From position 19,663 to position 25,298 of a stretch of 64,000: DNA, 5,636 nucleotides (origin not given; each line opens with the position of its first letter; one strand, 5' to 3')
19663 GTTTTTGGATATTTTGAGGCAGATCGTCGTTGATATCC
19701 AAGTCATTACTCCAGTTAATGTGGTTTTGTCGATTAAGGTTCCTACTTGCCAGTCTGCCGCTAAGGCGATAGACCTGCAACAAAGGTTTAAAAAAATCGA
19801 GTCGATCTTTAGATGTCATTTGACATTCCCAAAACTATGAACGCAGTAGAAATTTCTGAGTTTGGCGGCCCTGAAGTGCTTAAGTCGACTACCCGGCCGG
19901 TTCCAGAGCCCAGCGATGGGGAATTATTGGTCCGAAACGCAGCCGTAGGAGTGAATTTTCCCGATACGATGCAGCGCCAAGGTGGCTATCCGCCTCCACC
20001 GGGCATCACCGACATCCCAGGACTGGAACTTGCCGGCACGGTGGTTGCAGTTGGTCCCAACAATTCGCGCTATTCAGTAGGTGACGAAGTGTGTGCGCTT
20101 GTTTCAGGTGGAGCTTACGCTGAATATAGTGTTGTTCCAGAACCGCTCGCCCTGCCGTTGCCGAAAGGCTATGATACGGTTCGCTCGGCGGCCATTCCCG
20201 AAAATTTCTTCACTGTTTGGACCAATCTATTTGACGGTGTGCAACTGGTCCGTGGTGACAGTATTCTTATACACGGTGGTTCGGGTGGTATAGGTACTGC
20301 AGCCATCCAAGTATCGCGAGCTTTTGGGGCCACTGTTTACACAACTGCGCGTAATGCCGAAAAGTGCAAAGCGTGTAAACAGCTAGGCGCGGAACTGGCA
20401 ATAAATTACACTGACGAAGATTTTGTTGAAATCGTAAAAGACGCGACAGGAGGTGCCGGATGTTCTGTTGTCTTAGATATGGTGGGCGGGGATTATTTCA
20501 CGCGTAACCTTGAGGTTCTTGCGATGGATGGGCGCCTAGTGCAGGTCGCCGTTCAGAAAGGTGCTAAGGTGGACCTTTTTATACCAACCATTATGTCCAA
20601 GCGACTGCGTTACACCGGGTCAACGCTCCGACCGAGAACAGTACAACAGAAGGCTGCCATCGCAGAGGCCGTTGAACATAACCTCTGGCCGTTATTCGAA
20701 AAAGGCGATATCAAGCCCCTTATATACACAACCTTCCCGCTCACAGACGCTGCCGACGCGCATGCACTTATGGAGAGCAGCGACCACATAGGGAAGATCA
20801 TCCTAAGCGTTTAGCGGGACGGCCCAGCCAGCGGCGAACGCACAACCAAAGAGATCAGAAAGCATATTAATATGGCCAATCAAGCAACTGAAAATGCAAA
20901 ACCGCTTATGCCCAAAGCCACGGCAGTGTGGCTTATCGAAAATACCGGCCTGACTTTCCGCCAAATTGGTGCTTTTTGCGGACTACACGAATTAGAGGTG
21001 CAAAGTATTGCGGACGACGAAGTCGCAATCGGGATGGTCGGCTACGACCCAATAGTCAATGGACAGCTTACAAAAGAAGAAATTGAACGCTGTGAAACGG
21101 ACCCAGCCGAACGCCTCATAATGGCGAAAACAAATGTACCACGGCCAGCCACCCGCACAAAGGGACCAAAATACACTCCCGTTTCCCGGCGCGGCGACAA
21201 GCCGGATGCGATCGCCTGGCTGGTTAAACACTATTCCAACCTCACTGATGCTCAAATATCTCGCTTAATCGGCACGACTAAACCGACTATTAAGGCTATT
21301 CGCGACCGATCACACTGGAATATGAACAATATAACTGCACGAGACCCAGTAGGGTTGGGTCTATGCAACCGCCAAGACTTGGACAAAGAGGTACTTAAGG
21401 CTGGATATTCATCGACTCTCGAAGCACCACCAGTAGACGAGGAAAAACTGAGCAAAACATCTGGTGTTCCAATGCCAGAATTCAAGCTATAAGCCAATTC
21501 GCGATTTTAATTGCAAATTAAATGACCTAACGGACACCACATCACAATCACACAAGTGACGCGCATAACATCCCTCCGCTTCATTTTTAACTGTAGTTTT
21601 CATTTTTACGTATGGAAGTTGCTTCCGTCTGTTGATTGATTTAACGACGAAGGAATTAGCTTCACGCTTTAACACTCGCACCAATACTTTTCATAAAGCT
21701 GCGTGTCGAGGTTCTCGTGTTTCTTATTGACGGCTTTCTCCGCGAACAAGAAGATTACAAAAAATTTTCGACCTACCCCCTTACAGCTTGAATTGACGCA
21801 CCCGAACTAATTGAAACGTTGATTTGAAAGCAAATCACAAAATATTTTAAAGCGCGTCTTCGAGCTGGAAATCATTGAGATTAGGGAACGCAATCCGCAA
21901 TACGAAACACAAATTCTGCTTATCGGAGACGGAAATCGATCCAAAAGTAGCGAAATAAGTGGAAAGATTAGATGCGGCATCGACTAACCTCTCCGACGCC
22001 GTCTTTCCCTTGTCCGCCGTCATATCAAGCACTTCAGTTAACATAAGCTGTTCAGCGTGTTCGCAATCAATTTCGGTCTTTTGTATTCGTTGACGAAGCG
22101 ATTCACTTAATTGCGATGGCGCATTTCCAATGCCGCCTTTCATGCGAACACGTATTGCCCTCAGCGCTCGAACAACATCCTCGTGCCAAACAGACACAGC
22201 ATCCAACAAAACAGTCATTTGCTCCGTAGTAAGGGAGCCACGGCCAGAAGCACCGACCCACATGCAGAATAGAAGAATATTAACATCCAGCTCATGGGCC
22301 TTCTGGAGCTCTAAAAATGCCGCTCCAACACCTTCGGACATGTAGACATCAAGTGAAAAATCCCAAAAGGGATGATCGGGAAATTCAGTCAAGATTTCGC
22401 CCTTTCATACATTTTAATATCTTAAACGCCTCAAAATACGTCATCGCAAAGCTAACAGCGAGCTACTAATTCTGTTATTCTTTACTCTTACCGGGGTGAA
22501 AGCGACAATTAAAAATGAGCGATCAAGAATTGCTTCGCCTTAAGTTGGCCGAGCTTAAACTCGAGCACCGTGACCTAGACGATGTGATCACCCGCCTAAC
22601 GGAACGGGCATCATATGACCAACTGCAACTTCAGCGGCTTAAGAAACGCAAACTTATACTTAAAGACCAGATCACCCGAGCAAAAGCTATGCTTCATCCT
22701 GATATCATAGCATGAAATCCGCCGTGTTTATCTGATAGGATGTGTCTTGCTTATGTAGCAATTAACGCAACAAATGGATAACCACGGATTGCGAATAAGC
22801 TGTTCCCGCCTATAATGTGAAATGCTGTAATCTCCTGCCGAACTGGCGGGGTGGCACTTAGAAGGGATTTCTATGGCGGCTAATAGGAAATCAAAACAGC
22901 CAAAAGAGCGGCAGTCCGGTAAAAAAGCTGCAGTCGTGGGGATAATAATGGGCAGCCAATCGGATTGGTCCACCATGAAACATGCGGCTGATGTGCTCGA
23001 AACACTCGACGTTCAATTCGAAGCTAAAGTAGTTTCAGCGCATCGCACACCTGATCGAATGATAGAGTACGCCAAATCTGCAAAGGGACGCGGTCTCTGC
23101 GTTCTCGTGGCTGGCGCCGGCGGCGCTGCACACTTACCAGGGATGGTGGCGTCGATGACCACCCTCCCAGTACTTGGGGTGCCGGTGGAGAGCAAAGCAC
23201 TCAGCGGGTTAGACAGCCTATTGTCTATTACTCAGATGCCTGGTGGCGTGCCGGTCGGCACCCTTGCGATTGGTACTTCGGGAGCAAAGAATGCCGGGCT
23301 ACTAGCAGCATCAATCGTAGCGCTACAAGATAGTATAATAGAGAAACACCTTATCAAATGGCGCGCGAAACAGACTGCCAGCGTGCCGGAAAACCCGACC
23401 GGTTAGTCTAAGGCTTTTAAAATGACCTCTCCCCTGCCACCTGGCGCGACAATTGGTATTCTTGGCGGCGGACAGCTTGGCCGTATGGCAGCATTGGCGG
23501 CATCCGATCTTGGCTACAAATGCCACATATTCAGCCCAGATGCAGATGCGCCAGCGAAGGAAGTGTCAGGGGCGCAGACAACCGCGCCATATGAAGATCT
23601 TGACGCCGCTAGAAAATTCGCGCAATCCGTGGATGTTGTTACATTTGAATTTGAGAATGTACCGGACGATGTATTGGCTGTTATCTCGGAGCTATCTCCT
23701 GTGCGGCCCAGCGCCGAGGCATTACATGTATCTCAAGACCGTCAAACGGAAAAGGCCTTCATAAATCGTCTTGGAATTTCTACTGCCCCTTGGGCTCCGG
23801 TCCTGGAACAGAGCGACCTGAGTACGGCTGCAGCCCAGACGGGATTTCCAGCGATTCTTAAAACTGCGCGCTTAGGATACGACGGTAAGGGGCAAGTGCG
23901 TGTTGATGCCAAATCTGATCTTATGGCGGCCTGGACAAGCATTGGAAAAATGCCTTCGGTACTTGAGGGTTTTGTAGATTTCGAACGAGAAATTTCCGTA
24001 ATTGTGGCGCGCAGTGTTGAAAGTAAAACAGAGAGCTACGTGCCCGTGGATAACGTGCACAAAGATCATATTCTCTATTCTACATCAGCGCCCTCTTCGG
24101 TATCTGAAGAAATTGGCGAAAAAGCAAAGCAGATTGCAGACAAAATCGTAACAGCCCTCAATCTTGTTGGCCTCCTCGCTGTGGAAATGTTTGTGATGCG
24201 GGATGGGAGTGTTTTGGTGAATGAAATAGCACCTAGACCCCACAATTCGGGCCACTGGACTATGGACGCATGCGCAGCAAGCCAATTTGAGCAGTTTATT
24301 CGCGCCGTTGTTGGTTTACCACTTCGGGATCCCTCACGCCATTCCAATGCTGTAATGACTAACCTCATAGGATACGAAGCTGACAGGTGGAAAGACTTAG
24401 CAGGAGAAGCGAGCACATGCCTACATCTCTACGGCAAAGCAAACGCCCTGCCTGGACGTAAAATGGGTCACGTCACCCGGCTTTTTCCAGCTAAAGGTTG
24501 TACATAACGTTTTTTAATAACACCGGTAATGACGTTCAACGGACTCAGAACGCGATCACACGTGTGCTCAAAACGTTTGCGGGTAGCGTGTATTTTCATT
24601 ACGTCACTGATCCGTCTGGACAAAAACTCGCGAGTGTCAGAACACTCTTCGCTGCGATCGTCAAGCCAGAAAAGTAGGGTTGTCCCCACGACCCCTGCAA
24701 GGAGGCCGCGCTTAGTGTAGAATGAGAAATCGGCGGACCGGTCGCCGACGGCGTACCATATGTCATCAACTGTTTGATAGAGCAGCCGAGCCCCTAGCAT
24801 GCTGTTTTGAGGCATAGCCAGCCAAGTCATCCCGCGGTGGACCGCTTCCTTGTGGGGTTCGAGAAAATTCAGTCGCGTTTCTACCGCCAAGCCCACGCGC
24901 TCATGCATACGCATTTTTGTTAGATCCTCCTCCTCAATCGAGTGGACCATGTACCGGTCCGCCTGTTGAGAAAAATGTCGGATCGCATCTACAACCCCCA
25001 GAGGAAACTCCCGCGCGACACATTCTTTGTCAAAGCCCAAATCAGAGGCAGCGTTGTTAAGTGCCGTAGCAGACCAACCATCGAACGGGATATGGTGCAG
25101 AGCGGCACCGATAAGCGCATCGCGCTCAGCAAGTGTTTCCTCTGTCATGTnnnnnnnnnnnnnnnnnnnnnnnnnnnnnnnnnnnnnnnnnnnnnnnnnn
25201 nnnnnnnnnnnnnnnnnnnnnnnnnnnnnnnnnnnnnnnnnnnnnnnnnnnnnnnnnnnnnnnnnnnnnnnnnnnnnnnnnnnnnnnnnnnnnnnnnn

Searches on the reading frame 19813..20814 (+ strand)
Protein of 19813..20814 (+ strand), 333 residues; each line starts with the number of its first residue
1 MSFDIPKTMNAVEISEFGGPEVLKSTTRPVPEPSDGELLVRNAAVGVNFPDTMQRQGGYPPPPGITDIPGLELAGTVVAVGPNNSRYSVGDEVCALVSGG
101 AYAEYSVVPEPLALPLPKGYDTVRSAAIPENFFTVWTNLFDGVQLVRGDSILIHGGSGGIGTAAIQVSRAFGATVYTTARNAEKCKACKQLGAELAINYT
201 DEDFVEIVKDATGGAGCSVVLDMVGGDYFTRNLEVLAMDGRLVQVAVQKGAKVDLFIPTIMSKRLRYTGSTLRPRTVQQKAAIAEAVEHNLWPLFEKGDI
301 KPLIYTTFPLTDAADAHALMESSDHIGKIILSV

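Call 70: search_protein_families(library=pfam, proteins=[window:19813-20814:+])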
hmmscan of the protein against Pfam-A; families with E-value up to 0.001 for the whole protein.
window:19813-20814:+ (333 aa): 5 families
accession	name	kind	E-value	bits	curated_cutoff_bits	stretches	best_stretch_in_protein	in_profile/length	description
PF00107.32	ADH_zinc_N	-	2.1e-28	99.3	31.8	1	159-274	1-116/129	Zinc-binding dehydrogenase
PF13602.12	ADH_zinc_N_2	-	2.5e-26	93.6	27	1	191-331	1-134/134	Zinc-binding dehydrogenase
PF08240.17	ADH_N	-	1.6e-17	64.1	23.5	1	35-118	2-104/104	Alcohol dehydrogenase GroES-like domain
PF05368.20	NmrA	-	5.2e-05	23.4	27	1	150-289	4-136/298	NmrA-like family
PF01262.27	AlaDh_PNT_C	-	0.00032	20.6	23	1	126-211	6-93/214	Alanine dehydrogenase/PNT, C-terminal domain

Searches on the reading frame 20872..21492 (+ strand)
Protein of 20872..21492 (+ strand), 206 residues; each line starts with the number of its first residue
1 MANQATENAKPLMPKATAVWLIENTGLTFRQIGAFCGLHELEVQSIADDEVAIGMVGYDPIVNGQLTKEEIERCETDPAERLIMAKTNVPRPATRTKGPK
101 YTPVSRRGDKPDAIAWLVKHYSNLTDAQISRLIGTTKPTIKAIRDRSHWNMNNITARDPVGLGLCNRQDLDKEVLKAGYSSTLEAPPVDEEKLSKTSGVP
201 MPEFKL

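Call 70: search_protein_families(library=pfam, proteins=[window:20872-21492:+])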
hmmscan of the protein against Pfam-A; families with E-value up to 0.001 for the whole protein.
window:20872-21492:+ (206 aa): 1 family
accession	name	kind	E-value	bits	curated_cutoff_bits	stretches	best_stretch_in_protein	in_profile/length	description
PF06242.16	TrcR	-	4.7e-63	211.8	22.2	1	41-177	1-137/139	Transcriptional cell cycle regulator TrcR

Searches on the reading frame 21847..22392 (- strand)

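Call 70: search_protein_families(library=pfam, proteins=[window:21847-22392:-])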
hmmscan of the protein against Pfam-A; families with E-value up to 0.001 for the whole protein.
window:21847-22392:- (181 aa): 1 family
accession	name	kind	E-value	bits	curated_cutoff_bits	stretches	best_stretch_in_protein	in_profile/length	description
PF09523.15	DUF2390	-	1.2e-23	83.9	25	1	9-118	2-106/106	Protein of unknown function (DUF2390)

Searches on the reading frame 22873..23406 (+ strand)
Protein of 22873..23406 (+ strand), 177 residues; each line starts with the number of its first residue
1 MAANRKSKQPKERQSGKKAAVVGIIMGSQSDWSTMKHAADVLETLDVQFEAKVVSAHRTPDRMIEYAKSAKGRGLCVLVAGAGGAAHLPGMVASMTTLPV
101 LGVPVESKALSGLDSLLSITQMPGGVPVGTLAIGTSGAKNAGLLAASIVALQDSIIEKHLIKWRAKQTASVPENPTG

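Call 69: search_protein_families(library=pfam, proteins=[window:22873-23406:+])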
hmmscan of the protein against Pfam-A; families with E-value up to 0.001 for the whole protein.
window:22873-23406:+ (177 aa): 1 family
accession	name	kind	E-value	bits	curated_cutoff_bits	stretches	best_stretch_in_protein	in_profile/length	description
PF00731.26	AIRC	-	1.3e-62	210.1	30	1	22-168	2-146/148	AIR carboxylase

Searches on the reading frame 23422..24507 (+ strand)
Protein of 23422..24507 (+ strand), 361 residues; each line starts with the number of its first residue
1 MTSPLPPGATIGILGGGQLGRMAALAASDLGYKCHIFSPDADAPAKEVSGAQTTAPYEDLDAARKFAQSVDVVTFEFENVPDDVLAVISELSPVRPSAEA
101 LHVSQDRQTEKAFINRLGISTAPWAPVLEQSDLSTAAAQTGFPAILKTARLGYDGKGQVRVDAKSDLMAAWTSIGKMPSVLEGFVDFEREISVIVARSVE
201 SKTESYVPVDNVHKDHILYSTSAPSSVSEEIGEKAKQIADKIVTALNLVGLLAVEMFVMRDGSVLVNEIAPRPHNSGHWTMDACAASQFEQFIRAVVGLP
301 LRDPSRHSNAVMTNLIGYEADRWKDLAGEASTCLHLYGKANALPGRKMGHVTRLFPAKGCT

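Call 69: search_protein_families(library=pfam, proteins=[window:23422-24507:+])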
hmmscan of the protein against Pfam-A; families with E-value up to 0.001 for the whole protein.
window:23422-24507:+ (361 aa): 5 families
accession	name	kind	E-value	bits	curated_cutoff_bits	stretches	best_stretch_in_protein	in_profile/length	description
PF02222.28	ATP-grasp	-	4.7e-58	196.2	27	1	113-289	2-179/179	ATP-grasp domain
PF22660.2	RS_preATP-grasp-like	-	1e-30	106.4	27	1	9-105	2-98/98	Ribonucleotide synthetase preATP-grasp domain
PF17769.7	PurK_C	-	3.8e-13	49.4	22.6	1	310-354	1-46/56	Phosphoribosylaminoimidazole carboxylase C-terminal domain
PF07478.18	Dala_Dala_lig_C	-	3.4e-08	33.7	24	1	114-273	2-176/204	D-ala D-ala ligase C-terminus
PF02786.22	CPSase_L_D2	-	0.00018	21.5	19.8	1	106-276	1-183/211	Carbamoyl-phosphate synthase L chain, ATP binding domain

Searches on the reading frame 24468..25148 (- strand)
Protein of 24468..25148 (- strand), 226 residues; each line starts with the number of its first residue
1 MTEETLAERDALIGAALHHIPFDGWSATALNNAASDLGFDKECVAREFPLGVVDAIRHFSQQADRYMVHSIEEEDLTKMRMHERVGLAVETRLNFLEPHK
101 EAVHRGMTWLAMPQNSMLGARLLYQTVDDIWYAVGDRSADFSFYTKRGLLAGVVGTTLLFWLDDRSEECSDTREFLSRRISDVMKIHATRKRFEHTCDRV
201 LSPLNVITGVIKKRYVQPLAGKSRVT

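Call 69: search_protein_families(library=pfam, proteins=[window:24468-25148:-])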
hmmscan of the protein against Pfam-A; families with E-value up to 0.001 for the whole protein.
window:24468-25148:- (226 aa): 1 family
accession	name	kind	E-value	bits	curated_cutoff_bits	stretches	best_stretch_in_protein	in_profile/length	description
PF08511.16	COQ9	-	6e-27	93.5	20.5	1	119-186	4-71/72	COQ9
